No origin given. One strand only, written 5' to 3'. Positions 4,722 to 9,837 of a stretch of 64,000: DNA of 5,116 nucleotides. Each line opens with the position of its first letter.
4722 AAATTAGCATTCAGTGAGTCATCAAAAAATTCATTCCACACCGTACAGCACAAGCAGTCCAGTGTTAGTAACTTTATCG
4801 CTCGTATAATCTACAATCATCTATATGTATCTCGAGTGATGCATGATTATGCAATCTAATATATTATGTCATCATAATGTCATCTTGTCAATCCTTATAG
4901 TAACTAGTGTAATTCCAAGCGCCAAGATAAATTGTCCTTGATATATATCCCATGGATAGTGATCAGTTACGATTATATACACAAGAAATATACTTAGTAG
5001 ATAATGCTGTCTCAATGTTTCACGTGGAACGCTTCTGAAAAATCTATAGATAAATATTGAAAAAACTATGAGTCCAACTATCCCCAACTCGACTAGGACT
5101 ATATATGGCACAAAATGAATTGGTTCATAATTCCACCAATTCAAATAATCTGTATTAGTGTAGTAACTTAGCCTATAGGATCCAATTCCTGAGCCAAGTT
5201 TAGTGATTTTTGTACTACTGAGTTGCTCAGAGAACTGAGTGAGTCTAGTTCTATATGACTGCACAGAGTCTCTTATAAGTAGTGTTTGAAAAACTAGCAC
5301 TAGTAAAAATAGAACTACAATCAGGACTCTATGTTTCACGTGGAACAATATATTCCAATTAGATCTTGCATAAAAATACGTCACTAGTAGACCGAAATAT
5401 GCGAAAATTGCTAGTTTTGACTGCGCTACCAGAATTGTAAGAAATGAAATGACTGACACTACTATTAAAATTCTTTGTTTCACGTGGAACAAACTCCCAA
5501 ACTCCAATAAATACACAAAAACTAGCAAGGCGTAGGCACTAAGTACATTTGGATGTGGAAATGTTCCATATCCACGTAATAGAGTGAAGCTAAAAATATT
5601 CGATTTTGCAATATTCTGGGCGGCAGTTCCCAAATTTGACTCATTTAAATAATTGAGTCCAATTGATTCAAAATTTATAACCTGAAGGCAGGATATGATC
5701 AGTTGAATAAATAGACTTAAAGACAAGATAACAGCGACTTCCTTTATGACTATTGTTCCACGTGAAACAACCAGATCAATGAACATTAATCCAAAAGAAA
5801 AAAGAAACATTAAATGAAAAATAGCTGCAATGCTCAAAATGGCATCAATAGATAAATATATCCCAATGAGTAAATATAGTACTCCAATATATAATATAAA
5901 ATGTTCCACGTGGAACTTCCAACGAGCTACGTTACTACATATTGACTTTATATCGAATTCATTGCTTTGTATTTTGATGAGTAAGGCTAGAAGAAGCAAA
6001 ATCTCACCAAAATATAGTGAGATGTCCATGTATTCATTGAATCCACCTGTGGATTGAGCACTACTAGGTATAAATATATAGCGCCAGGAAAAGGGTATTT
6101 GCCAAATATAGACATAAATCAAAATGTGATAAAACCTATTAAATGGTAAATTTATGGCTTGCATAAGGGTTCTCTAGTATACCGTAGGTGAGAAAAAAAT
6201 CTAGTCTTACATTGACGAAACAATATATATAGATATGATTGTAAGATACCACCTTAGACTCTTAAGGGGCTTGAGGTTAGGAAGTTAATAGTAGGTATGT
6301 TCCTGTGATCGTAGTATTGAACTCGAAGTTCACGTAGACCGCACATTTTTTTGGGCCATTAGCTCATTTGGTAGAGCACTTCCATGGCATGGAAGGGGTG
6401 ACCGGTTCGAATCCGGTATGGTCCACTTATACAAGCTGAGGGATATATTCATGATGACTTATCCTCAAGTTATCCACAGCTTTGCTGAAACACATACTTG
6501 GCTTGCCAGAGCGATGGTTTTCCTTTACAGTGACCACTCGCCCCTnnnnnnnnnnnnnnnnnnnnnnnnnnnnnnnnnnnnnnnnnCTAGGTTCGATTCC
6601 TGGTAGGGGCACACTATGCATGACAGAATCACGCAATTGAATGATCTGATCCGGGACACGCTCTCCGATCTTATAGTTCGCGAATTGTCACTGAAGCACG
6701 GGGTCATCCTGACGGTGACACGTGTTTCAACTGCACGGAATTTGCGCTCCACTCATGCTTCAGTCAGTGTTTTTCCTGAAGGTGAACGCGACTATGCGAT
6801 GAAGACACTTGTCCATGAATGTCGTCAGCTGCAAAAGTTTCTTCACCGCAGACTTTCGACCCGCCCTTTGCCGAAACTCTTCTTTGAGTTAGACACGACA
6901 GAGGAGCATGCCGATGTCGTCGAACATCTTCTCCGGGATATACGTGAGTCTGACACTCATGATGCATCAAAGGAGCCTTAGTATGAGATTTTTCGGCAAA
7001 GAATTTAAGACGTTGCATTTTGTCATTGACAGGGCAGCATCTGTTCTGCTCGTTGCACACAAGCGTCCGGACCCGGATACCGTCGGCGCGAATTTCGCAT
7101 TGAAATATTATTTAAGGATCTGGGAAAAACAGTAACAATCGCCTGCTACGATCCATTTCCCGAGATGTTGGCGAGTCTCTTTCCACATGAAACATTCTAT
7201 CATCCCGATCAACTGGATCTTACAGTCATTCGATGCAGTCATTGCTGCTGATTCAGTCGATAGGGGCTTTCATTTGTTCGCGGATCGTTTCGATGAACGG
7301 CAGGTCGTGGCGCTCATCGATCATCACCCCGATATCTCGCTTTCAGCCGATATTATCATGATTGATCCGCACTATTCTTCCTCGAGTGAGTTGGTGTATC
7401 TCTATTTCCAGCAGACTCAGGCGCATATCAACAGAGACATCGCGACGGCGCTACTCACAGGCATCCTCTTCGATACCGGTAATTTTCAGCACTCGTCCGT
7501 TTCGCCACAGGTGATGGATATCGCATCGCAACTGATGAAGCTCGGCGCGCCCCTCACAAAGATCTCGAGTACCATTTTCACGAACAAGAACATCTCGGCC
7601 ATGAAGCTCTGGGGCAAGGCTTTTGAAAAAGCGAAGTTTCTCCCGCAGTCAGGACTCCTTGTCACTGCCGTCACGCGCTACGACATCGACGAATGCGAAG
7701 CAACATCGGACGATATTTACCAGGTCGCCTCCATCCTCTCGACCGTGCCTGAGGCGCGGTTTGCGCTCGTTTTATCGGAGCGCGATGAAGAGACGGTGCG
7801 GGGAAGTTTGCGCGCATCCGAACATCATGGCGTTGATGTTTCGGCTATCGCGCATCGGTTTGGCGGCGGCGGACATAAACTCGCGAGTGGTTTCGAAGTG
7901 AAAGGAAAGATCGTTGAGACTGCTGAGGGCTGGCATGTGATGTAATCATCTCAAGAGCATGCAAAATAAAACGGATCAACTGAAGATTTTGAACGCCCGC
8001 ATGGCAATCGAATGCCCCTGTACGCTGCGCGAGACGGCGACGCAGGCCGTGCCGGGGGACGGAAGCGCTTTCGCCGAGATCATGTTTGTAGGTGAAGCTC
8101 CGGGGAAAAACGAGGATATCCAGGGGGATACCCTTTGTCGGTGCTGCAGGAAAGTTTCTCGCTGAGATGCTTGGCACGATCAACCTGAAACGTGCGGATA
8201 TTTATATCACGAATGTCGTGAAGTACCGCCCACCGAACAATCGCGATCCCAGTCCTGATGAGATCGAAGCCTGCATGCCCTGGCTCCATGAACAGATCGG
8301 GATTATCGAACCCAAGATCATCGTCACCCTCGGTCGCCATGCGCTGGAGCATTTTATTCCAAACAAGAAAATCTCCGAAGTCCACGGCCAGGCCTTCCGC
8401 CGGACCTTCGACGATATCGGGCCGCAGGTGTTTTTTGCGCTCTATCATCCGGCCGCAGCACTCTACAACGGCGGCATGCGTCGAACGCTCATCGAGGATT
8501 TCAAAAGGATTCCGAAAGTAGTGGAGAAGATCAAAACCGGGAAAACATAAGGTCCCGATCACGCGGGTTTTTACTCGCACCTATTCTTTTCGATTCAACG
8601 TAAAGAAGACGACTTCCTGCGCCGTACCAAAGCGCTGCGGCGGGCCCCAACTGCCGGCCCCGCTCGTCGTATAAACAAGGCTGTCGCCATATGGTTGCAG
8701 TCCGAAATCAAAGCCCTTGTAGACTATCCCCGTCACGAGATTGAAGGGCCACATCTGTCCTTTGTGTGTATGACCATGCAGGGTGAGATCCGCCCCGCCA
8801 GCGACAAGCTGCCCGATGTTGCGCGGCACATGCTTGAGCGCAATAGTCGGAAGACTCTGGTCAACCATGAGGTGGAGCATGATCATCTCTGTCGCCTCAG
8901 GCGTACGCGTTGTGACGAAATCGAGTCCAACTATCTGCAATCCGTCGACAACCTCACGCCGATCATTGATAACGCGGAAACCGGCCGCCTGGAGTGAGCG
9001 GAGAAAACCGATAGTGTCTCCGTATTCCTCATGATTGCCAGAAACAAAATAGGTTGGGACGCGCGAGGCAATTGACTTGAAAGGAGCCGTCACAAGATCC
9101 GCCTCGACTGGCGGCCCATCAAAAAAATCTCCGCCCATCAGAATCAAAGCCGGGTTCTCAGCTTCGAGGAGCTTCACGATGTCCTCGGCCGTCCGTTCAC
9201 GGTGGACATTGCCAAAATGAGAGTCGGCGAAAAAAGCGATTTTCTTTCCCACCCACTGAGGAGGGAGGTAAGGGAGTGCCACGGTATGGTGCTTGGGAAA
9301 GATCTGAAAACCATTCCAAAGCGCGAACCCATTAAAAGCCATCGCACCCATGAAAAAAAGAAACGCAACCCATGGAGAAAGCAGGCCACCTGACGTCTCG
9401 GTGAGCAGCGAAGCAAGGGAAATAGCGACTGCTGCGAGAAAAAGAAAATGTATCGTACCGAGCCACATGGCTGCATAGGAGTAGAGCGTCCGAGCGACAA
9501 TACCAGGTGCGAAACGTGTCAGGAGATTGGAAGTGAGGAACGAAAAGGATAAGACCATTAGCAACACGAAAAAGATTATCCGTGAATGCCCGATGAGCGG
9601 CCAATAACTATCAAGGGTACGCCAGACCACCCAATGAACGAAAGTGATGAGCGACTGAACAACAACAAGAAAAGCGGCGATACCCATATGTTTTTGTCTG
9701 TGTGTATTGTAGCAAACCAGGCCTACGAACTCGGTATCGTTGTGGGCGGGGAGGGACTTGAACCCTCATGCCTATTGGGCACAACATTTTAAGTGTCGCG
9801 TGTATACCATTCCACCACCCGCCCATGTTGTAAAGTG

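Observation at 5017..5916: A 14-bp palindrome, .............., occurs five times in both orientations and in different reading frames inside one AT-rich wzy-like gene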

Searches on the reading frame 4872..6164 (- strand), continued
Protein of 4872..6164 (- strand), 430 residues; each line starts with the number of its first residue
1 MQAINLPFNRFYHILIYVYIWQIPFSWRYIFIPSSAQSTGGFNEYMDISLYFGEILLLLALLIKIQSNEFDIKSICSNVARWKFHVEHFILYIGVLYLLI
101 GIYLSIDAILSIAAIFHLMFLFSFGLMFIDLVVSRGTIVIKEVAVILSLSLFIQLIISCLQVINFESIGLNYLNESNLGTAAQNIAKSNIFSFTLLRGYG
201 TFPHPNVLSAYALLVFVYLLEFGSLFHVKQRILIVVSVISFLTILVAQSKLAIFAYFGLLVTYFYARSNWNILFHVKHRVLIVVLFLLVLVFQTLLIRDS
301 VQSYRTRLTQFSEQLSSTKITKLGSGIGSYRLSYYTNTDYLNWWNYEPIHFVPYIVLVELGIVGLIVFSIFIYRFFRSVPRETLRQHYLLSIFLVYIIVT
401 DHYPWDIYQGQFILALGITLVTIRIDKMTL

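Call 58: fold_search(model_id=the predicted structure, library=pdb)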
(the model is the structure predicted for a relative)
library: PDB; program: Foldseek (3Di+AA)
matches with E <= 10: 32; with E <= 0.001: 0
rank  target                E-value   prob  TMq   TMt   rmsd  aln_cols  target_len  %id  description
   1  7tpg_B                8.2e-03  1.00  0.45  0.48   7.8       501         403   12  Single-Particle Cryo-EM Structure of the WaaL O-antigen ligase in its ligand bound state (released 2022-04-06)
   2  8p1u_A                1.8e-02  1.00  0.38  0.42   9.3       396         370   13  Structure of divisome complex FtsWIQLB (released 2024-05-22)
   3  8bh1_A                1.5e-01  0.97  0.39  0.46   8.2       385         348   14  Core divisome complex FtsWIQBL from Pseudomonas aeruginosa (released 2023-04-19)
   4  5f15                  2.4e+00  0.14  0.21  0.18  10.9       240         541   14  Crystal Structure of ArnT from Cupriavidus metallidurans bound to Undecaprenyl phosphate (released 2016-02-17)
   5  9grx_F                2.5e+00  0.02  0.11  0.08  25.0       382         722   11  NDH-PSI-LHCI supercomplex from S. oleracea (released 2025-02-12)
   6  7fin_R                3.2e+00  0.06  0.14  0.15  23.2       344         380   13  Cryo-EM structure of the GIPR/GLP-1R/GCGR triagonist peptide 20-bound human GIPR-Gs complex (released 2022-02-23)
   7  8xqp_R                3.9e+00  0.02  0.11  0.15  22.2       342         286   14  Structure of human class T GPCR TAS2R14-Gustducin complex with Aristolochic acid A. (released 2024-07-10)
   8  8sly_A                4.0e+00  0.03  0.12  0.10  23.6       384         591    9  Rat TRPV2 bound with 2 CBD ligands in nanodiscs (released 2023-05-31)
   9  8jvi_A                4.0e+00  0.02  0.12  0.10  23.0       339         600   11  Structure of human TRPV4 with antagonist A2 (released 2024-05-08)
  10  9rwz_N                4.4e+00  0.02  0.11  0.06  25.5       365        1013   10  ZSWIM8-CUL3 complex bound to AGO2-miR-7-CYRANO (released 2026-03-18)
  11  8xqt_R                5.5e+00  0.02  0.09  0.13  21.5       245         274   12  Structure of human class T GPCR TAS2R14-Gi complex. (released 2024-07-10)
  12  6o20_A                6.0e+00  0.02  0.11  0.09  21.0       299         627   10  Cryo-EM structure of TRPV5 with calmodulin bound (released 2019-04-24)
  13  7dty_R                6.3e+00  0.03  0.14  0.16  22.9       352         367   13  Structural basis of ligand selectivity conferred by the human glucose-dependent insulinotropic polypeptide receptor (released 2021-08-04)
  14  7shf_B                6.3e+00  0.02  0.10  0.13  20.4       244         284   13  Cryo-EM structure of GPR158 coupled to the RGS7-Gbeta5 complex (released 2021-12-01)
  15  8fca_A                6.6e+00  0.02  0.10  0.08  23.4       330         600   13  Cryo-EM structure of the human TRPV4 - RhoA in complex with 4alpha-Phorbol 12,13-didecanoate (released 2023-07-12)
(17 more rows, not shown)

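Call 60: find_encoding_contigs(protein=P0368, flank=10000, max_places=3)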
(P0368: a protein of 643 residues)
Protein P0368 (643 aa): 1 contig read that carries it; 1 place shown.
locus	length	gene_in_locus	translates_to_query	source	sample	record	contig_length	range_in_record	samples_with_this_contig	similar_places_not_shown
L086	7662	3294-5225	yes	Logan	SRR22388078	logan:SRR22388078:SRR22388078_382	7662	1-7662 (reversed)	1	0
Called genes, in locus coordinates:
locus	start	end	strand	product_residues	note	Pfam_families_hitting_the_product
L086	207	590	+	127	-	-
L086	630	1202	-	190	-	PF03167:UDG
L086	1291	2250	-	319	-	PF01368:DHH, PF02272:DHHA1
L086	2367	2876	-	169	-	PF02033:RBFA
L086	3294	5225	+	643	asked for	-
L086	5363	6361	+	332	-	PF18884:TSP3_bac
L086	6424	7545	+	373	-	-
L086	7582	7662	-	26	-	?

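Call 64: list_cluster_members(proteins=[P0001, P0229, P0368])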
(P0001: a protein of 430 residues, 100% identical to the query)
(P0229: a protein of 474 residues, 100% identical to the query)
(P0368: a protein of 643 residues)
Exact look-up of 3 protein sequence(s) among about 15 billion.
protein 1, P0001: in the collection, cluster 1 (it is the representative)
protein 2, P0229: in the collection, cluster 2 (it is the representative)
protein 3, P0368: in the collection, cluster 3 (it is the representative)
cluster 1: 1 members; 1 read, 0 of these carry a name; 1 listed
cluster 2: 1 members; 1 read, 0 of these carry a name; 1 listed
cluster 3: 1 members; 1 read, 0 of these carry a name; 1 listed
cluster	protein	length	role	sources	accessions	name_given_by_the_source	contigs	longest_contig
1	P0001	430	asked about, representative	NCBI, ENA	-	-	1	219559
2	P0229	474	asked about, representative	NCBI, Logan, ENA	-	-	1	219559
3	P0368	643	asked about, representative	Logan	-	-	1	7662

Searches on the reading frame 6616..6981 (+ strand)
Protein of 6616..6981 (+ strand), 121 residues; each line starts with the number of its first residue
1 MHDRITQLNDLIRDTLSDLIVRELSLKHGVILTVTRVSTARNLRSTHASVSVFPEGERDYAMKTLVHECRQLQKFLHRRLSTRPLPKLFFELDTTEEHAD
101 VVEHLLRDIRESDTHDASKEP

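Call 15: search_protein_families(library=pfam, proteins=[window:6616-6981:+], max_evalue=0.001)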
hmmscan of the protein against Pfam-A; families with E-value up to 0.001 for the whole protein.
window:6616-6981:+ (121 aa): 1 family
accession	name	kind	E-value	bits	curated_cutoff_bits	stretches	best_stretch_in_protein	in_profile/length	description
PF02033.23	RBFA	-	6.9e-14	52.5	34.7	1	4-106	1-105/105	Ribosome-binding factor A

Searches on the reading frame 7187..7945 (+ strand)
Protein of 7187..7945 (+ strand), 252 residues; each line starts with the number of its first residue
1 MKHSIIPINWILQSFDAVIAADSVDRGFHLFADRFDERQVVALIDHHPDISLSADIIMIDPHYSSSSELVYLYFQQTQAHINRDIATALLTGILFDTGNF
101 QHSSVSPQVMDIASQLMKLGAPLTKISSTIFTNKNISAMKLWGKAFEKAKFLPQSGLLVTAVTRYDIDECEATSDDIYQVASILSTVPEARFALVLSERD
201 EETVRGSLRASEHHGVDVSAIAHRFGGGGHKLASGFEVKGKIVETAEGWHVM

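Call 8: search_protein_families(library=pfam, proteins=[window:7187-7945:+], max_evalue=0.01)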
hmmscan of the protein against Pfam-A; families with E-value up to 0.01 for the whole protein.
window:7187-7945:+ (252 aa): 2 families
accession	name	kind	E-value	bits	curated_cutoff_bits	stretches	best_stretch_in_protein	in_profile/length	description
PF02272.25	DHHA1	-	5e-08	33.8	25.9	1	171-240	12-85/102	DHHA1 domain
PF01368.27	DHH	-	5.2e-07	30.4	28.1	1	16-93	41-125/125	DHH family, N-terminal domain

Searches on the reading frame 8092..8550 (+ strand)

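Call 8: search_protein_families(library=pfam, proteins=[window:8092-8550:+], max_evalue=0.01)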
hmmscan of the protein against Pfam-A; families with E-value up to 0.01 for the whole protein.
window:8092-8550:+ (152 aa): 1 family
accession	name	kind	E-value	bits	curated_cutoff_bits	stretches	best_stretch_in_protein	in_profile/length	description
PF03167.25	UDG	-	1.6e-28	100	24.3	1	10-131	23-129/141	Uracil DNA glycosylase superfamily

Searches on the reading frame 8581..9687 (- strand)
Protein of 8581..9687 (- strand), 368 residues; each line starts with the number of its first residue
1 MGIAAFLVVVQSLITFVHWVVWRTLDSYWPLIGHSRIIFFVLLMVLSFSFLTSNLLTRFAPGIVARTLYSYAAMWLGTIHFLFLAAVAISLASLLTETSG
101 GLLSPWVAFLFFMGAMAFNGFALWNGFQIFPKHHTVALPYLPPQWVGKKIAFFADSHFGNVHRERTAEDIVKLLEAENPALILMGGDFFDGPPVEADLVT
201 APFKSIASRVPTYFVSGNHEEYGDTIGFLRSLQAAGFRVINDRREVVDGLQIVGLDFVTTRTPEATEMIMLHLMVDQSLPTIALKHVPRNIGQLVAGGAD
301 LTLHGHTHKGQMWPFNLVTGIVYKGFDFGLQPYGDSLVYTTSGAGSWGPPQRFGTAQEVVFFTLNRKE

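Call 8: search_protein_families(library=pfam, proteins=[window:8581-9687:-], max_evalue=0.01)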
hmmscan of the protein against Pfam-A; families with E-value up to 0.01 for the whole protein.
window:8581-9687:- (368 aa): 2 families
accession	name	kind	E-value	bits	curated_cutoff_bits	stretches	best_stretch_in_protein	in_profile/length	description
PF00149.33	Metallophos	-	2.6e-14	54.5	21.5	1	149-309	2-190/191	Calcineurin-like phosphoesterase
PF12850.12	Metallophos_2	-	2.3e-06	28.2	27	1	149-310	2-119/154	Calcineurin-like phosphoesterase superfamily domain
